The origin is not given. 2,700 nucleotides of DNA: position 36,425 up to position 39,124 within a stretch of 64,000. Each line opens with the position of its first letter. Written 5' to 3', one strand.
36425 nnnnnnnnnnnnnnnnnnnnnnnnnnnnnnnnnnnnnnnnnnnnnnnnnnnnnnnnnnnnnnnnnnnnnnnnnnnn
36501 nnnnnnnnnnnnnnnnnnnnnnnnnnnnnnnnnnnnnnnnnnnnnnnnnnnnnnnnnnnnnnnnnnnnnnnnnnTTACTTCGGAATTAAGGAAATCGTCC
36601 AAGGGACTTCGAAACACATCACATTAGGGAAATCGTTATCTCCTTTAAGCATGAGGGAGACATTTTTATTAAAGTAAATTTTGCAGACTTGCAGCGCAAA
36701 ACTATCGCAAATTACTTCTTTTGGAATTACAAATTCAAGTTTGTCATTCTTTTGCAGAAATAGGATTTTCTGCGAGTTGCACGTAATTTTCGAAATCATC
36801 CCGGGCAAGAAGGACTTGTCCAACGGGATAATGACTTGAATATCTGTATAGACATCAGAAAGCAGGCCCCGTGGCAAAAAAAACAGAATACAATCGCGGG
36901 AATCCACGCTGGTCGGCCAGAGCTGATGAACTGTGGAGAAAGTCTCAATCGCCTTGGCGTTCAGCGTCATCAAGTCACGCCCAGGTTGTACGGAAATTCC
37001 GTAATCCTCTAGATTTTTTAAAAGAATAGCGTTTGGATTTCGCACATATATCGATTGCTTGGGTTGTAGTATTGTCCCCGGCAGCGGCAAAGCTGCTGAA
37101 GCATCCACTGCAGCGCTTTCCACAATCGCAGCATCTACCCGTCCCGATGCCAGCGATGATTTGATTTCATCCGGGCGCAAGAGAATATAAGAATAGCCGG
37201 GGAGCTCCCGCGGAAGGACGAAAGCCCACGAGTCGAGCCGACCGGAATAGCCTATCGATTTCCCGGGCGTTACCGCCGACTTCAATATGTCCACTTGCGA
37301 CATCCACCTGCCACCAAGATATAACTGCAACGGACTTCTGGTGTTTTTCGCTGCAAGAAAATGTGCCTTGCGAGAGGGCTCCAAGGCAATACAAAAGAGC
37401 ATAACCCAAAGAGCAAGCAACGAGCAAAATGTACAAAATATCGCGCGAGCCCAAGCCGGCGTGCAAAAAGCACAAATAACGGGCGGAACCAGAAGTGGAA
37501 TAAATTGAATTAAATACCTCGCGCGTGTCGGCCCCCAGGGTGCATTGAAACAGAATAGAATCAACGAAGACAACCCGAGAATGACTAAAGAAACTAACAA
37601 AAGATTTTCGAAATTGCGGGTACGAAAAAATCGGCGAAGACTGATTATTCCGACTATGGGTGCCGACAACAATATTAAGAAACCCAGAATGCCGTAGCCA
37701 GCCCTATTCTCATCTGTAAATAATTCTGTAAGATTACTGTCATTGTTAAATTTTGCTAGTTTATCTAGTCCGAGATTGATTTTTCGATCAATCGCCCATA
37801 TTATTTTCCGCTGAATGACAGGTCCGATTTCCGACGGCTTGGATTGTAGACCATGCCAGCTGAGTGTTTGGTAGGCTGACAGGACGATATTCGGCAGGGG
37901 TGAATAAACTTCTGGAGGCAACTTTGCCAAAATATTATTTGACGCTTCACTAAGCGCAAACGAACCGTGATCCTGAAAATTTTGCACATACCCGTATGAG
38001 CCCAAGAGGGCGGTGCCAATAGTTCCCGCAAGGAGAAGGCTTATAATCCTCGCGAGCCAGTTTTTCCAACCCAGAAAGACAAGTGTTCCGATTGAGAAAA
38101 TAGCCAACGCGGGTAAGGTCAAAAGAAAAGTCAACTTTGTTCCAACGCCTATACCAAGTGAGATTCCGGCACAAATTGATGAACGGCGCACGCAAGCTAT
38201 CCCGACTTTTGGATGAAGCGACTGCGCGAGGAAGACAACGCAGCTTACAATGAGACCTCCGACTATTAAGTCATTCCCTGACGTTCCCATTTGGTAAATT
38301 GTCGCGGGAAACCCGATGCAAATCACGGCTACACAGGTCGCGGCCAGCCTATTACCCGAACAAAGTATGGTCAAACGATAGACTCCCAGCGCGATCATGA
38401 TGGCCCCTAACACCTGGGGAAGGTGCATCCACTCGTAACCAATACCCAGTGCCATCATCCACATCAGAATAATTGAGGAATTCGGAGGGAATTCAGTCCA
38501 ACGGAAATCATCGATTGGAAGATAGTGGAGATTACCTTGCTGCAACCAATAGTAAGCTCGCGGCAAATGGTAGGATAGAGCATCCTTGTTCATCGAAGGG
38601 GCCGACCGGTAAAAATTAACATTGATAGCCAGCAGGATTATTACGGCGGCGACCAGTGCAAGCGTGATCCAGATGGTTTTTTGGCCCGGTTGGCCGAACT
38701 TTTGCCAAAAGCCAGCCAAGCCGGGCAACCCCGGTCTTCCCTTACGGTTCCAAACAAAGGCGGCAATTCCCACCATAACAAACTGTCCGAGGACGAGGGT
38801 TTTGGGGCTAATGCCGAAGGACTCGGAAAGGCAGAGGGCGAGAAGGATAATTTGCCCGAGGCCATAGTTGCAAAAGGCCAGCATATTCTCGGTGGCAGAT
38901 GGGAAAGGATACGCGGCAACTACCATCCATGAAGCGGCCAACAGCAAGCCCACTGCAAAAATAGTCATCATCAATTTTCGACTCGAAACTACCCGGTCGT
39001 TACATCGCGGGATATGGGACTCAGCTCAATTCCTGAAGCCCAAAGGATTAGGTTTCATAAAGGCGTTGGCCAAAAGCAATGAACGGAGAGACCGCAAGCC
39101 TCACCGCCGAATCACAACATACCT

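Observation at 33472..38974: Lower-GC Gtr-like periplasmic glycosylation module: flippase-like protein, two methyltransferases, polyprenyl-P sugar synthase and a 799-aa GT-C enzyme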

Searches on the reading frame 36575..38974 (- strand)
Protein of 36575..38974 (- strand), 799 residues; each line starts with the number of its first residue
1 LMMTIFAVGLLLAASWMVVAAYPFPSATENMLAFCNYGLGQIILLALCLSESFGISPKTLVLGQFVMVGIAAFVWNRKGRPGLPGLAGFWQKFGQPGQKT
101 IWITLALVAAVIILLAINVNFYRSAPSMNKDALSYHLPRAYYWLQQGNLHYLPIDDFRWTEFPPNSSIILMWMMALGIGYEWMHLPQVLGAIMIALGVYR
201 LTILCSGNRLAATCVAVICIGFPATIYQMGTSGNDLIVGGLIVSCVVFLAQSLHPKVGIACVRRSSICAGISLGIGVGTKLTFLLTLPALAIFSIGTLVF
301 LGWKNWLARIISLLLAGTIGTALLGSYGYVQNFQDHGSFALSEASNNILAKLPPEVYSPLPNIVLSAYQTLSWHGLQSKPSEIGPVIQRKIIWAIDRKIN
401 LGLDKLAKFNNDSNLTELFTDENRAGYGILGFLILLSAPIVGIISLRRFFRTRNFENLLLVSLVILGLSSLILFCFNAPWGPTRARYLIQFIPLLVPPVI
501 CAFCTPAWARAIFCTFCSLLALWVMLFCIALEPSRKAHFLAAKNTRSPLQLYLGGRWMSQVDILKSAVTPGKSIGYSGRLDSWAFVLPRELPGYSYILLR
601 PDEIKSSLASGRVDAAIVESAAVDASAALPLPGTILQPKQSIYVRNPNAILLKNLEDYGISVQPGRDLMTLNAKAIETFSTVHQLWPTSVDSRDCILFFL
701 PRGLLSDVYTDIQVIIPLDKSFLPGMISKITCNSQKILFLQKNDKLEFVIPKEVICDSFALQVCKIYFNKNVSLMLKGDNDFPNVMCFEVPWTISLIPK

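Call 4: search_protein_families(library=pfam, proteins=[window:36575-38974:-], max_evalue=0.01)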
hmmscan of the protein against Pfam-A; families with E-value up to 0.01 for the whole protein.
window:36575-38974:- (799 aa): 0 families

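Call 5: search_protein_families(library=ncbifam, proteins=[window:36575-38974:-], max_evalue=0.01)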
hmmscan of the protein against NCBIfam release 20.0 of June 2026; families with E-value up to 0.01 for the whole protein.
window:36575-38974:- (799 aa): 0 families

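Call 6: find_homologous_proteins(query=window:36575-38974:-)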
Query window:36575-38974:- (799 aa): 24 proteins with E <= 0.001 among 8000 candidates.
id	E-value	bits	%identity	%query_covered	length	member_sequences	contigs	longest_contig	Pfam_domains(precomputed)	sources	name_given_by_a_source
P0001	0.0e+0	1810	100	100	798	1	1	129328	-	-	-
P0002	2.0e-285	967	54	99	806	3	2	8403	-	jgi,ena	-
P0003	1.1e-280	952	53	97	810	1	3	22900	-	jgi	-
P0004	8.5e-279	945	54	99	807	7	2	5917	-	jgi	-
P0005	3.9e-276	937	52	97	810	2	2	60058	-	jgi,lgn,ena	jgi:hypothetical protein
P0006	2.7e-274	931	53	100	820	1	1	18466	-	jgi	jgi:hypothetical protein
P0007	9.3e-273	925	53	100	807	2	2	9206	-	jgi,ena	-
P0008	1.6e-272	925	52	97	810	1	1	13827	-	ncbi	ncbi:MAG: ArnT family glycosyltransferase [Terrimicrobiaceae bacterium]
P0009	8.4e-272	922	52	100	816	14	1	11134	-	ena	-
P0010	9.1e-259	879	49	99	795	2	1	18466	-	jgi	jgi:hypothetical protein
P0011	8.5e-183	628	41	99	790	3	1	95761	-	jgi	-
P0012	2.4e-123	431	46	56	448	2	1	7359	-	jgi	-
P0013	1.5e-55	207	28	96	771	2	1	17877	-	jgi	-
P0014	3.7e-44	169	24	94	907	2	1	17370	-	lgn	-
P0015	1.4e-35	141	24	81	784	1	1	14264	-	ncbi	-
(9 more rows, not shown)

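Call 7: search_solved_structures(query=window:36575-38974:-, max_evalue=10)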
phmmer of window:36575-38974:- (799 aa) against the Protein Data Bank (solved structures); distinct sequences matched with E-value up to 10: 3.
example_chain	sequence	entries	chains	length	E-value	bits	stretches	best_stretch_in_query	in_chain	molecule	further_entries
6k0a_E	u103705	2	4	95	0.058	14.8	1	713-769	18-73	Ribonuclease P protein component 1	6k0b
5u8e_A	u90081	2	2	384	0.81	11.1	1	653-718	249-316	arginine kinase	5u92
8wb4_m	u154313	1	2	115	0.9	10.9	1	197-254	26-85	Photosystem II reaction center M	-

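Call 14: find_related_loci(query=A1, collection=genome_contigs, flank=8000)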
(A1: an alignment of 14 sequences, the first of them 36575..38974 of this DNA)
Query A1 (799 aa) in genome_contigs; peptide patterns used: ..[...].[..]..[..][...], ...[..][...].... (x = any residue, [..] = any of these).
24 stretches matched a pattern; 5 encode a relative of the query (tblastn E <= 1e-3); 5 distinct loci.
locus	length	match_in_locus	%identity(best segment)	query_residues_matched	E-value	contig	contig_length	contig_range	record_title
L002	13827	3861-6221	52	22-796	0e+0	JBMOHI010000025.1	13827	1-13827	MAG: Terrimicrobiaceae bacterium isolate Deming_bin.344 contig12647, whole genome shotgun sequence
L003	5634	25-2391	41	3-796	0e+0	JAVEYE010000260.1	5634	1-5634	MAG: Rhodospirillales bacterium isolate BF4_22 NODE_51286_length_5634_cov_5.209915_Biofilm4, whole genome shotgun sequen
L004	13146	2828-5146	27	2-777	3e-58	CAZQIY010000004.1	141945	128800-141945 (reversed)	MAG TPA_asm: uncultured Anaerolineaceae bacterium isolate SRP268622_co1_413 genome assembly, contig: NODE_119_length_141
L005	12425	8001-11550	29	10-618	5e-50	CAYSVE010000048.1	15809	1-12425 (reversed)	MAG TPA_asm: uncultured Anaerolineaceae bacterium isolate SRP128890_co1_11 genome assembly, contig: NODE_5737_length_158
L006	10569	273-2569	24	2-774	5e-41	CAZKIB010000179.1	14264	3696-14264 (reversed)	MAG TPA_asm: uncultured Anaerolineaceae bacterium isolate SRP290908_co1_25 genome assembly, contig: NODE_5903_length_142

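Call 20: search_protein_families(library=pfam, proteins=[L003:4661-5632:+, L002:7823-9727:+, L002:9789-10349:+, L002:10324-11529:+, L002:11800-12885:+, L002:13058-13825:+, L002:903-1268:+, L002:1365-3770:+], max_evalue=0.01)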
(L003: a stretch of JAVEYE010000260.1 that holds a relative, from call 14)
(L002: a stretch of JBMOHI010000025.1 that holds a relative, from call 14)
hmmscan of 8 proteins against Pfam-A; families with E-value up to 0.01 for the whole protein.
L003:4661-5632:+ (324 aa): 3 families
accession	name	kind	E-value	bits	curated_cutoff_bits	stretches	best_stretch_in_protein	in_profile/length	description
PF13537.11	GATase_7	-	1e-41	142.2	25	1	46-162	2-122/123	Glutamine amidotransferase domain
PF13522.11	GATase_6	-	7e-37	126.8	27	1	30-157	1-130/130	Glutamine amidotransferase domain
PF00733.27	Asn_synthase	-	3.5e-17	63.5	21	1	233-323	2-91/354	Asparagine synthase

L002:7823-9727:+ (634 aa): 3 families
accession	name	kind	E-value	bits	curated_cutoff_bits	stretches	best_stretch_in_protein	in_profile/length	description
PF00733.27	Asn_synthase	-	4.8e-63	214.4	21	1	239-620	1-353/354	Asparagine synthase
PF13537.11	GATase_7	-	9.3e-44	148.8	25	1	46-161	2-121/123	Glutamine amidotransferase domain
PF13522.11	GATase_6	-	2.1e-39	135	27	1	30-157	1-130/130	Glutamine amidotransferase domain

L002:9789-10349:+ (186 aa): 4 families
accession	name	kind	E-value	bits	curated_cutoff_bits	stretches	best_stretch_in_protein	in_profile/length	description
PF13489.12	Methyltransf_23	-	4.6e-13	49.7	27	1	6-127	7-129/164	Methyltransferase domain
PF08242.18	Methyltransf_12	-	9.7e-06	26.7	30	1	28-114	2-98/98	Methyltransferase domain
PF08241.18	Methyltransf_11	-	0.0015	19.6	21.2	1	66-116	47-95/95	Methyltransferase domain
PF13649.12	Methyltransf_25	-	0.0028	18.7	27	1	28-112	3-97/97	Methyltransferase domain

L002:10324-11529:+ (401 aa): 3 families
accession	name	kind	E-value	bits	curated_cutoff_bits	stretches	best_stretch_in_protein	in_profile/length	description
PF00535.33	Glycos_transf_2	-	1.2e-22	81.1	23.3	1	15-176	1-163/168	Glycosyl transferase family 2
PF13704.12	Glyco_tranf_2_4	-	0.0024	18.8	27.5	1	22-104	2-86/98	Glycosyl transferase family 2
PF13641.12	Glyco_tranf_2_3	-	0.0075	16.7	27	0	12-100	1-97/230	Glycosyltransferase like family 2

L002:11800-12885:+ (361 aa): 1 family
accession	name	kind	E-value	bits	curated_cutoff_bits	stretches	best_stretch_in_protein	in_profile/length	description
PF13472.12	Lipase_GDSL_2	-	0.0012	19.9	32.9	1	107-288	2-175/178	GDSL-like Lipase/Acylhydrolase family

L002:13058-13825:+ (256 aa): 11 families
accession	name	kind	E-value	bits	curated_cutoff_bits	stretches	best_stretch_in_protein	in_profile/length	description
PF13489.12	Methyltransf_23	-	5.6e-22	78.6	27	1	74-232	10-163/164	Methyltransferase domain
PF08242.18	Methyltransf_12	-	6.3e-14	52.9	30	1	91-174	1-97/98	Methyltransferase domain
PF13847.12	Methyltransf_31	-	6.5e-12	45.8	27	1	88-194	5-127/145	Methyltransferase domain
PF08241.18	Methyltransf_11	-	7.2e-12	46.2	21.2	1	91-176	1-94/95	Methyltransferase domain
PF13649.12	Methyltransf_25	-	5e-11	43.6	27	1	90-173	1-97/97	Methyltransferase domain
PF07021.18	MetW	-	7.1e-08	32.7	21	1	76-233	6-165/193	Methionine biosynthesis protein MetW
PF02353.26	CMAS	-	0.00011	22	27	1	78-181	56-168/273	Mycolic acid cyclopropane synthetase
PF01728.25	FtsJ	-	0.0003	21.2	24.1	1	84-146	21-95/181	FtsJ-like methyltransferase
PF05401.17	NodS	-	0.0026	18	24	1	76-198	33-155/201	Nodulation protein S (NodS)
PF05175.20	MTS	-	0.0043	17.1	23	1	86-119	31-64/170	Methyltransferase small domain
PF02390.23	Methyltransf_4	-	0.0079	16.1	24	0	90-120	5-35/173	Putative methyltransferase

L002:903-1268:+ (121 aa): 0 families

L002:1365-3770:+ (801 aa): 0 families

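Call 23: find_encoding_contigs(protein=P0005, flank=10000, max_places=3)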
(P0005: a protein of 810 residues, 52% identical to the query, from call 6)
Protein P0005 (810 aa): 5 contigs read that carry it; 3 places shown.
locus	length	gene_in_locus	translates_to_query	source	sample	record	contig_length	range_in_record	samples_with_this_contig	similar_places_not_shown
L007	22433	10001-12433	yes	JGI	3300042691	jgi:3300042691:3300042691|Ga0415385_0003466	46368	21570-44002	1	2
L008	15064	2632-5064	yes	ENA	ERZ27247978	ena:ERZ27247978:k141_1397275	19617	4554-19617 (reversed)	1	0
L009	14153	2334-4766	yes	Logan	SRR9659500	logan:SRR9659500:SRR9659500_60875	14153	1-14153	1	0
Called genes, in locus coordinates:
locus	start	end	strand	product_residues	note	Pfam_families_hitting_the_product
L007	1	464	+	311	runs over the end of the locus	PF01370:Epimerase, PF04321:RmlD_sub_bind, PF16363:GDP_Man_Dehyd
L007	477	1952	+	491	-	PF00171:Aldedh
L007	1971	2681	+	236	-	PF14602:Hexapep_2 (faint), PF00132:Hexapep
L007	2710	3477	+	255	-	PF13578:Methyltransf_24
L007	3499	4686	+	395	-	PF00534:Glycos_transf_1, PF13692:Glyco_trans_1_4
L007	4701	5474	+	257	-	PF02348:CTP_transf_3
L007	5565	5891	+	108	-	-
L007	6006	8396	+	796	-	-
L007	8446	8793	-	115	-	PF01610:DDE_Tnp_ISL3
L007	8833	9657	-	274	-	PF14690:Zn_ribbon_ISL3, PF13542:HTH_Tnp_ISL3, PF01610:DDE_Tnp_ISL3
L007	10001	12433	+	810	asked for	-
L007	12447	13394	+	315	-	PF00535:Glycos_transf_2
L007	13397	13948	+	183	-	PF13489:Methyltransf_23, PF08003:Methyltransf_9 (faint), PF13847:Methyltransf_31, PF08241:Methyltransf_11, PF08242:Methyltransf_12, PF13649:Methyltransf_25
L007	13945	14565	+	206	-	PF13489:Methyltransf_23, PF13649:Methyltransf_25, PF13847:Methyltransf_31, PF08241:Methyltransf_11, PF08242:Methyltransf_12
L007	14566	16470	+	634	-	PF13522:GATase_6, PF13537:GATase_7, PF00733:Asn_synthase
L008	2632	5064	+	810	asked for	-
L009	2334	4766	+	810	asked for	-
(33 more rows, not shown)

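Call 24: find_encoding_contigs(protein=P0011, flank=10000, max_places=3)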
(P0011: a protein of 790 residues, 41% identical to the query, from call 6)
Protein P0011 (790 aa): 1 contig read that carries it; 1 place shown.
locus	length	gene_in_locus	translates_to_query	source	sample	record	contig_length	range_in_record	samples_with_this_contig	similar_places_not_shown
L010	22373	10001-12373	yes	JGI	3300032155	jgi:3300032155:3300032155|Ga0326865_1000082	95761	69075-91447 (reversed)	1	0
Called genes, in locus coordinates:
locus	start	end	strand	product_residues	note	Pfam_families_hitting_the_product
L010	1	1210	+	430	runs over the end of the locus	PF06808:DctM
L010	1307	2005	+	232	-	PF00392:GntR, PF02082:Rrf2 (weak), PF07729:FCD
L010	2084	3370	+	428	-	PF07690:MFS_1, PF03137:OATP (faint)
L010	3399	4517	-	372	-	PF13439:Glyco_transf_4, PF00534:Glycos_transf_1, PF13692:Glyco_trans_1_4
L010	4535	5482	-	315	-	PF00535:Glycos_transf_2, PF13641:Glyco_tranf_2_3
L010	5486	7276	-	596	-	-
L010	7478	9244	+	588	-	-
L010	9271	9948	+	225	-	PF00132:Hexapep (weak), PF14602:Hexapep_2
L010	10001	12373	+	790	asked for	-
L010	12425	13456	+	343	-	PF00535:Glycos_transf_2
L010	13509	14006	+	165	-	PF13489:Methyltransf_23, PF08241:Methyltransf_11 (weak), PF08242:Methyltransf_12, PF13649:Methyltransf_25 (weak)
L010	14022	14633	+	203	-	PF05175:MTS (weak), PF13489:Methyltransf_23, PF13649:Methyltransf_25, PF13847:Methyltransf_31, PF08241:Methyltransf_11, PF08242:Methyltransf_12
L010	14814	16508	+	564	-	PF13522:GATase_6, PF13537:GATase_7, PF00733:Asn_synthase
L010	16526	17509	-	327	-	PF13489:Methyltransf_23, PF13847:Methyltransf_31, PF08241:Methyltransf_11, PF08242:Methyltransf_12, PF13649:Methyltransf_25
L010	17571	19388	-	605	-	PF05050:Methyltransf_21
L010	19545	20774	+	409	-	PF00535:Glycos_transf_2, PF13641:Glyco_tranf_2_3 (weak)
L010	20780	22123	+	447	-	PF00534:Glycos_transf_1, PF13692:Glyco_trans_1_4 (faint)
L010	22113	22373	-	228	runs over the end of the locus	PF05050:Methyltransf_21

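Call 27: predict_structure(alignment_id=A1)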
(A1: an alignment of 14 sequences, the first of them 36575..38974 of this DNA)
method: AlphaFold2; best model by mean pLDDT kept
length: 799 residues; sequences in the alignment: 14
mean_pLDDT: 84.3   pTM: 0.80
mean pLDDT of the five models: 84.3, 83.7, 81.7, 79.9, 79.1
residues with pLDDT >= 90: 347; 70-90: 342; 50-70: 100; < 50: 10
segments of 3 or more residues with pLDDT < 50: 93-96
pLDDT, mean of each block of 10 residues (from residue 1): 86 94 90 97 94 89 94 92 58 50 85 92 70 73 84 66 87 85 89 96 90 94 90 88 97 92 96 95 90 93 95 96 91 81 79 75 82 77 81 80 63 53 77 92 93 92 94 82 77 93 74 91 92 80 65 65 86 79 62 78 87 86 72 77 89 91 90 92 84 79 77 93 88 93 92 86 91 85 85 85
secondary structure, 60 per line:
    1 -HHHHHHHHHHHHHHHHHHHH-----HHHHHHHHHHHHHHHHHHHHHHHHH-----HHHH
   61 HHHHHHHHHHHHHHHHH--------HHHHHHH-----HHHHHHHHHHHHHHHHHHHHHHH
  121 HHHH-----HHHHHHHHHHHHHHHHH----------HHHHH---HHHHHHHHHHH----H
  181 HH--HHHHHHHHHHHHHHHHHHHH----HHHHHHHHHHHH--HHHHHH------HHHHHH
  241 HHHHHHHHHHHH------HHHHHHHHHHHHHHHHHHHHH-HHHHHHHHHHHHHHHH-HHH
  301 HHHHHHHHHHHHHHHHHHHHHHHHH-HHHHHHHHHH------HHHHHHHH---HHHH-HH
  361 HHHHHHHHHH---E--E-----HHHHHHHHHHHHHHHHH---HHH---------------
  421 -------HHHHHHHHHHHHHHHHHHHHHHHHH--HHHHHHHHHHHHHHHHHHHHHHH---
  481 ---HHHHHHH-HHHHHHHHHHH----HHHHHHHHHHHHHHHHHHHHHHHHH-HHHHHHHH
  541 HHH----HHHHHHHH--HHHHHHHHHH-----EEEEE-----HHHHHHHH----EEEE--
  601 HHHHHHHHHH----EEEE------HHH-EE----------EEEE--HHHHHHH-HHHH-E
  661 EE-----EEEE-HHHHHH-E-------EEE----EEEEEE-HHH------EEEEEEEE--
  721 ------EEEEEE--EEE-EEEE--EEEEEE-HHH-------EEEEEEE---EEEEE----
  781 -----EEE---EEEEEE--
elements in order (helices of 4 or more, strands of 3 or more residues): H2-21 H27-51 H57-77 H86-92 H98-124 H130-146 H157-161 H165-175 H185-204 H209-220 H223-228 H235-252 H259-279 H281-296 H298-325 H327-336 H343-350 H354-357 H359-370 H383-399 H428-452 H455-477 H484-490 H492-502 H507-531 H533-543 H548-555 H558-567 E573-577 H583-590 E595-598 H601-610 E615-618 E641-644 H647-653 H655-658 E660-662 E668-671 H673-678 E688-690 E695-700 E711-718 E727-732 E735-737 E739-742 E745-750 E762-768 E772-776 E786-788 E792-797

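Call 32: fold_search(model_id=the predicted structure, library=pdb)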
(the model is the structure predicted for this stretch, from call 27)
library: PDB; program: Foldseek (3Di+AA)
matches with E <= 10: 644; with E <= 0.001: 9
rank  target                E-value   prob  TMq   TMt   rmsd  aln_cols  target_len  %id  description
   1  7e9s_A                4.4e-05  1.00  0.30  0.28  14.1       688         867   12  Archaeal oligosaccharyltransferase AglB from Archaeoglobus fulgidus in complex with an inhibitory peptide and a dolich (released 2021-09-08)
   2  5f15                  6.2e-05  1.00  0.39  0.55  10.8       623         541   13  Crystal Structure of ArnT from Cupriavidus metallidurans bound to Undecaprenyl phosphate (released 2016-02-17)
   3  7bvf_A                7.3e-05  1.00  0.31  0.24  17.6       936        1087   12  Cryo-EM structure of Mycobacterium tuberculosis arabinosyltransferase EmbA-EmbB-AcpM2 in complex with ethambutol (released 2020-04-29)
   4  7bvf_B                8.3e-05  1.00  0.28  0.23  16.8       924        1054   12  Cryo-EM structure of Mycobacterium tuberculosis arabinosyltransferase EmbA-EmbB-AcpM2 in complex with ethambutol (released 2020-04-29)
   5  5ezm                  9.9e-05  1.00  0.39  0.53  10.8       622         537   13  Crystal Structure of ArnT from Cupriavidus metallidurans in the apo state (released 2016-02-17)
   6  7bvc_A                2.3e-04  1.00  0.29  0.23  17.2       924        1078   10  Cryo-EM structure of Mycobacterium smegmatis arabinosyltransferase EmbA-EmbB-AcpM2 in complex with ethambutol (released 2020-04-29)
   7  9i5k_A                4.4e-04  1.00  0.35  0.53  14.8       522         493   12  Structure of the Chaetomium thermophilum Pmt4 homodimer (C2 symmetry) (released 2025-12-24)
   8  8b6l_I                4.4e-04  1.00  0.33  0.37  15.9       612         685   10  Subtomogram average of the human Sec61-TRAP-OSTA-translocon (released 2022-12-07)
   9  8agb_A                9.0e-04  1.00  0.33  0.39  17.0       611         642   10  Structure of yeast oligosaccharylransferase complex with lipid-linked oligosaccharide bound (released 2022-12-07)
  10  9dlh                  2.1e-03  1.00  0.34  0.42   8.7       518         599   15  donor substrate analog-bound AftB (released 2025-06-25)
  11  9dm7_A                3.4e-03  1.00  0.22  0.39  14.4       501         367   14  mannosyltransferase PimE in complex with Fab_E6 (released 2025-06-25)
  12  8if8_B                3.8e-03  1.00  0.34  0.41  13.7       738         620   12  Arabinosyltransferase AftA (released 2023-05-31)
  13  9dlf_C                4.6e-03  1.00  0.34  0.41   8.4       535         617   13  Arabinosyltransferase AftB in complex with Fab_B3 (released 2025-06-25)
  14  9s6t_A                4.6e-03  1.00  0.34  0.51   9.2       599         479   12  Ternary cryo-EM structure of chicken ALG12 with Dol25-PP-GlcNAc2Man7, Dol25-P-Man, and Fab (released 2026-03-18)
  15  9i5l_A                6.4e-03  1.00  0.23  0.26   5.4       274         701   14  Structure of the Chaetomium thermophilum Pmt4 homodimer (C1 symmetry) (released 2025-12-24)
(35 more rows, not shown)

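Call 60: search_solved_structures(query=A3, max_evalue=10, show_alignments=2)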
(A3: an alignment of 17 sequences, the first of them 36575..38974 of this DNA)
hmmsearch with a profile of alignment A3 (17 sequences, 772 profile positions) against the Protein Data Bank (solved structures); distinct sequences matched with E-value up to 10: 1.
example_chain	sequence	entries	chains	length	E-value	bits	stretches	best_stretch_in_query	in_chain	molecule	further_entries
5ezm_A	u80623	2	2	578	0.012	16.8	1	192-312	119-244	4-amino-4-deoxy-L-arabinose transferase or related glycosyltransferases of PMT family | 4-amino-4-deoxy-L-arabinose (L-Ara4N) transferase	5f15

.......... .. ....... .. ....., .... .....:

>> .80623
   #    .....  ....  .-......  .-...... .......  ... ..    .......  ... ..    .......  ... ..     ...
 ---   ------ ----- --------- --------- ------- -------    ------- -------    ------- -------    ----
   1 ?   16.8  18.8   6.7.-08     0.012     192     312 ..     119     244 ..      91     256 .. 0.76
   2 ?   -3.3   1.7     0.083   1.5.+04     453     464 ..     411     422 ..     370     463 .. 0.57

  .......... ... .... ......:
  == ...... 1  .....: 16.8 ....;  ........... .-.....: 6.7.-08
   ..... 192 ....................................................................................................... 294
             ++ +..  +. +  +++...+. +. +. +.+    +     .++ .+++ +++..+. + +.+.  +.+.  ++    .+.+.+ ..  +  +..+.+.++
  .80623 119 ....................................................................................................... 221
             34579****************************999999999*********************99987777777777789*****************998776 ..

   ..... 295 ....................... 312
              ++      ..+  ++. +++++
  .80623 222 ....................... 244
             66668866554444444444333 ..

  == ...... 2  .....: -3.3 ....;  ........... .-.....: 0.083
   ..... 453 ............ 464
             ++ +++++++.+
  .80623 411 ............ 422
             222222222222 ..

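Call 61: search_protein_families(library=pfam, alignment_id=A3, max_evalue=1)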
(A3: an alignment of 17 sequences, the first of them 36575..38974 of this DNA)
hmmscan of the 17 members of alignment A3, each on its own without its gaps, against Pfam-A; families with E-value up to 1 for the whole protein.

A. member 1, window:36575-38974:- (799 aa): 0 families

B. families by the number of members that match (of 17 scanned): 8 families
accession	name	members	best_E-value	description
PF13231.12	PMT_2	6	9e-10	Dolichyl-phosphate-mannose-protein mannosyltransferase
PF09594.16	GT87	3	1e-09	Glycosyltransferase family 87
PF02366.24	PMT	2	0.00034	Dolichyl-phosphate-mannose-protein mannosyltransferase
PF11028.14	TMEM260-like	1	0.028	Protein O-mannosyl-transferase TMEM260-like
PF09852.15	DUF2079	1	0.043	Predicted membrane protein (DUF2079)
PF13567.11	DUF4131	1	0.062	Domain of unknown function (DUF4131)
PF07843.16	DUF1634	1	0.069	Protein of unknown function (DUF1634)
PF22827.1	GldL_N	1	0.5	GldL N-terminal domain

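Call 67: search_protein_families(library=pfam, proteins=[L010:5486-7276:-, L010:7478-9244:+], max_evalue=1)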
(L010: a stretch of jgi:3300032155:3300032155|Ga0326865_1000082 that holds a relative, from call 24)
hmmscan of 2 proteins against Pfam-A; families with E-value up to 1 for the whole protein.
L010:5486-7276:- (596 aa): 3 families
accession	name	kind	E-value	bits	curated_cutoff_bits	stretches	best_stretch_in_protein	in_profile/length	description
PF05159.20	Capsule_synth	-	7.1e-05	22.9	20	1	351-499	135-279/310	Capsule polysaccharide biosynthesis protein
PF13439.12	Glyco_transf_4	-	0.0048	17.4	28.5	1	227-280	49-101/170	Glycosyltransferase Family 4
PF13477.12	Glyco_trans_4_2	-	0.0066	17.1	23.4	1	229-279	53-103/139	Glycosyl transferase 4-like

L010:7478-9244:+ (588 aa): 1 family
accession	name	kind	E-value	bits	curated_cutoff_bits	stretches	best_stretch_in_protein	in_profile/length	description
PF05159.20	Capsule_synth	-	0.0022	18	20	1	364-493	154-279/310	Capsule polysaccharide biosynthesis protein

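Call 81: search_protein_representatives(alignment_id=A1)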
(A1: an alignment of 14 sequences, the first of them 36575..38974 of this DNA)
Query: 14 sequences, 797 profile positions. Proteins with E-value up to 0.001 (for the whole library): 7347; up to 1e-10: 3699; up to 1e-30: 478. The best 150 are listed.
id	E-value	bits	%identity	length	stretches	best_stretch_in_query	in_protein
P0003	0.0e+00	1284.4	-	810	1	1-796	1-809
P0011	0.0e+00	1086.8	-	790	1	2-794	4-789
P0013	3.7e-242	822.5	-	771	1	2-789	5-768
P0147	1.4e-185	635.3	-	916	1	7-780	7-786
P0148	2.2e-185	634.7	-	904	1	1-782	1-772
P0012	1.6e-174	598.8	-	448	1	349-796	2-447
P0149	6.7e-170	583.5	-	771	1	7-764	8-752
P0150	9.0e-152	523.5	-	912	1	4-766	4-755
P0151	1.4e-150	519.5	-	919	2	95-778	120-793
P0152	1.2e-144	499.9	-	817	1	2-770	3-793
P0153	6.6e-142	490.9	-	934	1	5-760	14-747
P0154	1.2e-140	486.7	-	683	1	99-766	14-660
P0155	9.2e-134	464.0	-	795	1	5-755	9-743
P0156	2.5e-129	449.3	-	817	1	4-758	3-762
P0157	2.2e-126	439.5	-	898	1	22-747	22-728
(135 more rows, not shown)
